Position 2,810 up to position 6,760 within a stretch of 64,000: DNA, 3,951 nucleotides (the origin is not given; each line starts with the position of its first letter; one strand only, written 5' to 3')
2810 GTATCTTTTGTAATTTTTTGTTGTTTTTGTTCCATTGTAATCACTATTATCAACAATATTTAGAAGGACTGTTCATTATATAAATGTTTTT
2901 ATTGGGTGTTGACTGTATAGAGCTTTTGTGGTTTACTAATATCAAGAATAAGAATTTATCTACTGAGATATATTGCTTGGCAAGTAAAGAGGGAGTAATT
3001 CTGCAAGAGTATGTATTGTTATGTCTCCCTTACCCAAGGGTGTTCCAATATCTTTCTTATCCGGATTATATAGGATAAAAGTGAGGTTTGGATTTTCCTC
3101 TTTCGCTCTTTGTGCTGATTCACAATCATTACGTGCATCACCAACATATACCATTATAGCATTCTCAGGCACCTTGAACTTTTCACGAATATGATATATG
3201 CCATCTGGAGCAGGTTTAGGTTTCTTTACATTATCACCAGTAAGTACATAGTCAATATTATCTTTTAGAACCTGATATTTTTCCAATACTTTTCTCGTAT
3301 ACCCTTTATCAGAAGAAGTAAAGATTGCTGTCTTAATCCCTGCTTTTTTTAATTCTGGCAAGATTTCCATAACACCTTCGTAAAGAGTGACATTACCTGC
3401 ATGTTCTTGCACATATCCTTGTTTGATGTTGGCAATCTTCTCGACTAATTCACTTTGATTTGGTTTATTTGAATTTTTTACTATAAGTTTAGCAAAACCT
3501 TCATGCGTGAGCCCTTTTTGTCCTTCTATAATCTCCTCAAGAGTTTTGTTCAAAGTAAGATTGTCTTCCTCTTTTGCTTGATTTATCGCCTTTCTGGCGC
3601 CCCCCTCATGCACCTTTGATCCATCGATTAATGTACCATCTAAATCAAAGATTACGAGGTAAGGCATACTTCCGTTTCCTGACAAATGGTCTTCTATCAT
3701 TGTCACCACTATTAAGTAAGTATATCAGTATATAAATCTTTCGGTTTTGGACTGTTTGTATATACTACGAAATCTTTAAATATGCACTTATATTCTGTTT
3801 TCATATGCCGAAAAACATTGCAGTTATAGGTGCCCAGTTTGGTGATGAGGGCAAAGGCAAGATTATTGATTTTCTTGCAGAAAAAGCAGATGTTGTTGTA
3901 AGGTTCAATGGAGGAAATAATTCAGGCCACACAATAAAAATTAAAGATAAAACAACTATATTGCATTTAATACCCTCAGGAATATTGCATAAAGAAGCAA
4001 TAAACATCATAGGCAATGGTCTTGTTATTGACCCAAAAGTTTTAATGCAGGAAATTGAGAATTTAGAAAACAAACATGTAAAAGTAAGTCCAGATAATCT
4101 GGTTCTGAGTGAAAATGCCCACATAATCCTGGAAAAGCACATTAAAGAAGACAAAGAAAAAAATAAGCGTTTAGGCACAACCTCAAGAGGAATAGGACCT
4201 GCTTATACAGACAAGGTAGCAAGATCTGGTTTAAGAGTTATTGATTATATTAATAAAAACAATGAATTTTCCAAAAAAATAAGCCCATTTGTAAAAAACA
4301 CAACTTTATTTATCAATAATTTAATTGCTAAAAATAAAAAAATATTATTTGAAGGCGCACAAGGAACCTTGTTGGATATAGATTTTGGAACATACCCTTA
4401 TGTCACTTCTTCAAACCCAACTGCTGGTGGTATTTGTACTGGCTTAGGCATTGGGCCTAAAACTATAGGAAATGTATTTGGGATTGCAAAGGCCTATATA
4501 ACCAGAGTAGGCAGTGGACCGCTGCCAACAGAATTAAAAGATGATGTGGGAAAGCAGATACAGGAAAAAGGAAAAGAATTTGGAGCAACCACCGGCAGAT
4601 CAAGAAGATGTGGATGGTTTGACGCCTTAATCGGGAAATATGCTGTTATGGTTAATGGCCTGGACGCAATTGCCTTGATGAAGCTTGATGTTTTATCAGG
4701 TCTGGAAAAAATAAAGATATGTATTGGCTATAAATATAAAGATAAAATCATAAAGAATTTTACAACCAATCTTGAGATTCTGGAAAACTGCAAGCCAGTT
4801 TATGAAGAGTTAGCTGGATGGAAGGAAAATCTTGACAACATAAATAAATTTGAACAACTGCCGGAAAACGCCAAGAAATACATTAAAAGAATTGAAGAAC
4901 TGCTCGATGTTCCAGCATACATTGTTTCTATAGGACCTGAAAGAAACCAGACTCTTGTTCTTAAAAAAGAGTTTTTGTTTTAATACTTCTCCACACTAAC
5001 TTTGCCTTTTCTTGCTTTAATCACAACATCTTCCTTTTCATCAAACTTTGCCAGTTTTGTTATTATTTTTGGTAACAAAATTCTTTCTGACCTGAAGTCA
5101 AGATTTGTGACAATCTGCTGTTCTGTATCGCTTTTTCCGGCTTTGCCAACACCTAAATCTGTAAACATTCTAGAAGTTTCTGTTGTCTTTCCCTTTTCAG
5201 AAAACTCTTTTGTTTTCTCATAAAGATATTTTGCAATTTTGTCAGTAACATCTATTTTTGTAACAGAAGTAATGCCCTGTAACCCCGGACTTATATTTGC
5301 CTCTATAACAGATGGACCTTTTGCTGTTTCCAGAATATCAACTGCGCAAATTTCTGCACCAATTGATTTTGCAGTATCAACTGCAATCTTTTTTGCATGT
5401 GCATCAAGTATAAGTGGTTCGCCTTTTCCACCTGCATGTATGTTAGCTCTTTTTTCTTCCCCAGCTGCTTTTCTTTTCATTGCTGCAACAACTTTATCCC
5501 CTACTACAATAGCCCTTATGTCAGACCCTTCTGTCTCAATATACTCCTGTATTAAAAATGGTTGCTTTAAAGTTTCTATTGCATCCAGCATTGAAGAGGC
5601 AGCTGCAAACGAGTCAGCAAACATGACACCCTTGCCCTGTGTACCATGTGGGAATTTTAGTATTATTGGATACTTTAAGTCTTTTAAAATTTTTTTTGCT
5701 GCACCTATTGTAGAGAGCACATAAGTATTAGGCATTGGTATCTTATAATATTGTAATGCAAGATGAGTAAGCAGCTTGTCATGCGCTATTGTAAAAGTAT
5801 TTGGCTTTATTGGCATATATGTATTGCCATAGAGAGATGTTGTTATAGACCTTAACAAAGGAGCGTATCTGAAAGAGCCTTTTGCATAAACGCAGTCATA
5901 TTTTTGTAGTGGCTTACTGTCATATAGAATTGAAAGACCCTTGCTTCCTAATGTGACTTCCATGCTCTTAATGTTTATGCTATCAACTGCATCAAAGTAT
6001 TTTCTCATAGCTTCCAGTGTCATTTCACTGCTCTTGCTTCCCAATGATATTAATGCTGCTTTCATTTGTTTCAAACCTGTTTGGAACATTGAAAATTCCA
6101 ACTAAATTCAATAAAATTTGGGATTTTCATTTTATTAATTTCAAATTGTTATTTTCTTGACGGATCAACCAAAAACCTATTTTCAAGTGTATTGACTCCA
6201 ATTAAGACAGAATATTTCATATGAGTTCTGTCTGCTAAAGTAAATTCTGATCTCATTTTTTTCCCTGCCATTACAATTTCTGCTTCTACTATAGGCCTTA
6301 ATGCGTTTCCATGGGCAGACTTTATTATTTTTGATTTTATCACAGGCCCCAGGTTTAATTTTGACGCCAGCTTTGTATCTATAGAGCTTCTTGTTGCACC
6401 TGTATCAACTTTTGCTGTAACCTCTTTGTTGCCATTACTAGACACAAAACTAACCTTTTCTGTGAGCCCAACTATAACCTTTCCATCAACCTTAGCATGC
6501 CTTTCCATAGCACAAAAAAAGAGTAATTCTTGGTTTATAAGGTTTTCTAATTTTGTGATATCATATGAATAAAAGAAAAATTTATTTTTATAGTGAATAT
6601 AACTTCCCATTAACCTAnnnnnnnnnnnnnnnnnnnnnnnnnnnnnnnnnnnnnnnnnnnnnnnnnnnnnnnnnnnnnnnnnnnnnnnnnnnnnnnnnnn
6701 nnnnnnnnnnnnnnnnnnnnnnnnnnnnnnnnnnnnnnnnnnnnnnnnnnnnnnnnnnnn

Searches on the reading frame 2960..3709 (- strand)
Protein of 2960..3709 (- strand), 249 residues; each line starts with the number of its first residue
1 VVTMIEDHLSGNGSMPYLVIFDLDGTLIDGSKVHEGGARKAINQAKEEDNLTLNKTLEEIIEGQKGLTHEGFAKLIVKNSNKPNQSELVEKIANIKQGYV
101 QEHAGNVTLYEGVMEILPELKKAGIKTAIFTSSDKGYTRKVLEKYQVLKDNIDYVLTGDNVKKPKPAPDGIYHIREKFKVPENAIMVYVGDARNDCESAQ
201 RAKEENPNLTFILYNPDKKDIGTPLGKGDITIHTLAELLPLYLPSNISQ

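Call 64: search_protein_families(library=pfam, proteins=[window:2960-3709:-], max_evalue=0.001)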
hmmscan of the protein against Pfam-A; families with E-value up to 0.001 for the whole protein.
window:2960-3709:- (249 aa): 5 families
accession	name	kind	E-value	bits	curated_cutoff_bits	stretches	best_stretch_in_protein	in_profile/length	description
PF13419.12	HAD_2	-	1.6e-29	103.7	23.8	1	19-202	1-171/178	Haloacid dehalogenase-like hydrolase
PF00702.32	Hydrolase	-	2.3e-24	87.3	26.4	1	18-202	3-190/191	haloacid dehalogenase-like hydrolase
PF12710.13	HAD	-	1.4e-08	35.8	27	1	19-197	1-186/189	haloacid dehalogenase-like hydrolase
PF03031.24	NIF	-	6.6e-05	23.1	21.8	0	79-162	15-91/160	NLI interacting factor-like phosphatase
PF13344.12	Hydrolase_6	-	0.00013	22.4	27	0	19-49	1-30/101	Haloacid dehalogenase-like hydrolase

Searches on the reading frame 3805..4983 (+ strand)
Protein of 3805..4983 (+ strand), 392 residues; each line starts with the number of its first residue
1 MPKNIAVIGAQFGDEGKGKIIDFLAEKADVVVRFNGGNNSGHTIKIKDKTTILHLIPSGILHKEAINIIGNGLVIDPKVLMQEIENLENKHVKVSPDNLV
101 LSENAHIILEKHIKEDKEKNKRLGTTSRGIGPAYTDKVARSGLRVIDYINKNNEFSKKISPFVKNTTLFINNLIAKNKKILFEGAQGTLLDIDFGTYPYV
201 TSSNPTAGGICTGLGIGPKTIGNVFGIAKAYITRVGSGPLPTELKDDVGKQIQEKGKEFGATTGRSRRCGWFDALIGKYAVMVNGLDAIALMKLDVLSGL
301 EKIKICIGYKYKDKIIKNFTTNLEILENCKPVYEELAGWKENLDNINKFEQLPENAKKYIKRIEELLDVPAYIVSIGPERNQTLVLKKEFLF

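Call 64: search_protein_families(library=pfam, proteins=[window:3805-4983:+], max_evalue=0.001)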
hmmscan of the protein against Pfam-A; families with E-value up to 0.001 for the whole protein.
window:3805-4983:+ (392 aa): 1 family
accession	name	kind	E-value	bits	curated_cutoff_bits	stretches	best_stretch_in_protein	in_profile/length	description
PF00709.27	Adenylsucc_synt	-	4.7e-166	553.1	27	2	150-383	182-415/416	Adenylosuccinate synthetase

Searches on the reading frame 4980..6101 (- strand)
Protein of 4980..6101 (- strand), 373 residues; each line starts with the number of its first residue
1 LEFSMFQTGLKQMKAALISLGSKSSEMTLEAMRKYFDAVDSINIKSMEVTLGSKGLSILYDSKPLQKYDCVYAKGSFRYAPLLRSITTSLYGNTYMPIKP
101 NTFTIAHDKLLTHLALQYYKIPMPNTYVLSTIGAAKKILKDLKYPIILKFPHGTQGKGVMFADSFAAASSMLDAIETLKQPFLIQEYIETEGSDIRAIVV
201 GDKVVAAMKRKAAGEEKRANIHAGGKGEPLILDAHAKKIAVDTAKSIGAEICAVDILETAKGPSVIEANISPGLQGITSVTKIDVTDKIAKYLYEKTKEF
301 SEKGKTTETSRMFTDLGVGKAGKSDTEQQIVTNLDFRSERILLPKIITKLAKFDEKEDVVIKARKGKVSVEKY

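Call 35: search_protein_families(library=pfam, proteins=[window:4980-6101:-], max_evalue=0.01)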
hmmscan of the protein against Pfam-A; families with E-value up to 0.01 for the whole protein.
window:4980-6101:- (373 aa): 5 families
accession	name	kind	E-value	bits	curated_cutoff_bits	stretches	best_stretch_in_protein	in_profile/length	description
PF08443.16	RimK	-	4.6e-42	144.2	21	1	106-293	1-188/188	RimK-like ATP-grasp domain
PF02955.21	GSH-S_ATP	-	2.2e-12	47.2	23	1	118-257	7-152/175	Prokaryotic glutathione synthetase, ATP-grasp domain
PF02655.19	ATP-grasp_3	-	4.4e-08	33.8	23.2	1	106-269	1-154/160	ATP-grasp domain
PF14397.11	ATPgrasp_ST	-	1.4e-05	24.9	31.4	1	102-225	15-171/278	Sugar-transfer associated ATP-grasp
PF02222.28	ATP-grasp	-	6.6e-05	23.1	27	1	115-191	2-79/179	ATP-grasp domain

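Call 60: search_protein_families(library=ncbifam, proteins=[window:4980-6101:-], max_evalue=0.0001)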
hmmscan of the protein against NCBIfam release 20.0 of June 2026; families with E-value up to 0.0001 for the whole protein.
window:4980-6101:- (373 aa): 17 families
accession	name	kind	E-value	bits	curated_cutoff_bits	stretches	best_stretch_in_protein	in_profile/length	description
TIGR00768.1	rimK_fam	subfamily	2e-53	181.5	143.4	1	24-292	12-275/276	RimK family alpha-L-glutamate ligase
TIGR02144.1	LysX_arch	equivalog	4e-41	141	275.6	1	65-298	45-280/281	lysine biosynthesis protein LysX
NF007764.0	PRK10446.1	equivalog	1.8e-40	139.1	331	1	29-299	19-293/300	30S ribosomal protein S6--L-glutamate ligase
NF040720.1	MptN_Meth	equivalog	3.9e-39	134.5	350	1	41-292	30-289/291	tetrahydromethanopterin:alpha-L-glutamate ligase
TIGR04443.1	F420_CofF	equivalog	3.9e-22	78.6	300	1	101-297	85-282/283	coenzyme gamma-F420-2:alpha-L-glutamate ligase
TIGR04356.1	grasp_GAK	hypoth_equivalog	9.8e-22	77.4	300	1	24-296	12-286/287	GAK system ATP-grasp enzyme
TIGR02068.2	cya_phycin_syn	equivalog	2.4e-18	65.5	850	1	104-213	209-317/862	cyanophycin synthetase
NF010623.0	PRK14016.1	subfamily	1.1e-16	60.1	877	1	104-213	210-318/871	cyanophycin synthetase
NF003573.0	PRK05246.1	equivalog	1.4e-15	56.9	272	1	114-298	126-314/316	glutathione synthase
NF009110.0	PRK12458.1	subfamily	7e-15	54.9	408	1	100-302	127-336/349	glutathione synthetase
TIGR01380.1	glut_syn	equivalog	3e-13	49.5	299.05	1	115-295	126-310/312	glutathione synthase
NF002378.0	PRK01372.1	subfamily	3.8e-08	32.4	243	1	104-276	96-275/305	D-alanine--D-alanine ligase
NF002563.0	PRK02186.1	subfamily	5.4e-08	31.5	625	1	103-215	102-216/890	argininosuccinate lyase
NF009402.0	PRK12767.1-1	equivalog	6e-08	31.9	218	1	99-200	106-205/329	carbamoyl phosphate synthase-like protein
TIGR03103.1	trio_acet_GNAT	equivalog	1.7e-07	30.2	569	1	102-212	291-399/547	N-acetylglutaminylglutamine synthetase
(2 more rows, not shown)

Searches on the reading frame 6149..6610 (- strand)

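Call 64: search_protein_families(library=pfam, proteins=[window:6149-6610:-], max_evalue=0.001)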
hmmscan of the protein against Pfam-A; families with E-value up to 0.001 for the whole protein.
window:6149-6610:- (153 aa): 3 families
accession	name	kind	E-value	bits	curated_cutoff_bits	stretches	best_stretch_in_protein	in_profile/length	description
PF05618.17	Zn_protease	-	3.2e-16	59.9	27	1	89-153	66-132/138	Putative ATP-dependent zinc protease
PF13975.11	gag-asp_proteas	-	1.6e-07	32.2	28.2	1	59-143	6-91/92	gag-polyprotein putative aspartyl protease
PF13650.11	Asp_protease_2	-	7.9e-07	30.1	24.3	1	58-117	5-65/90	Aspartyl protease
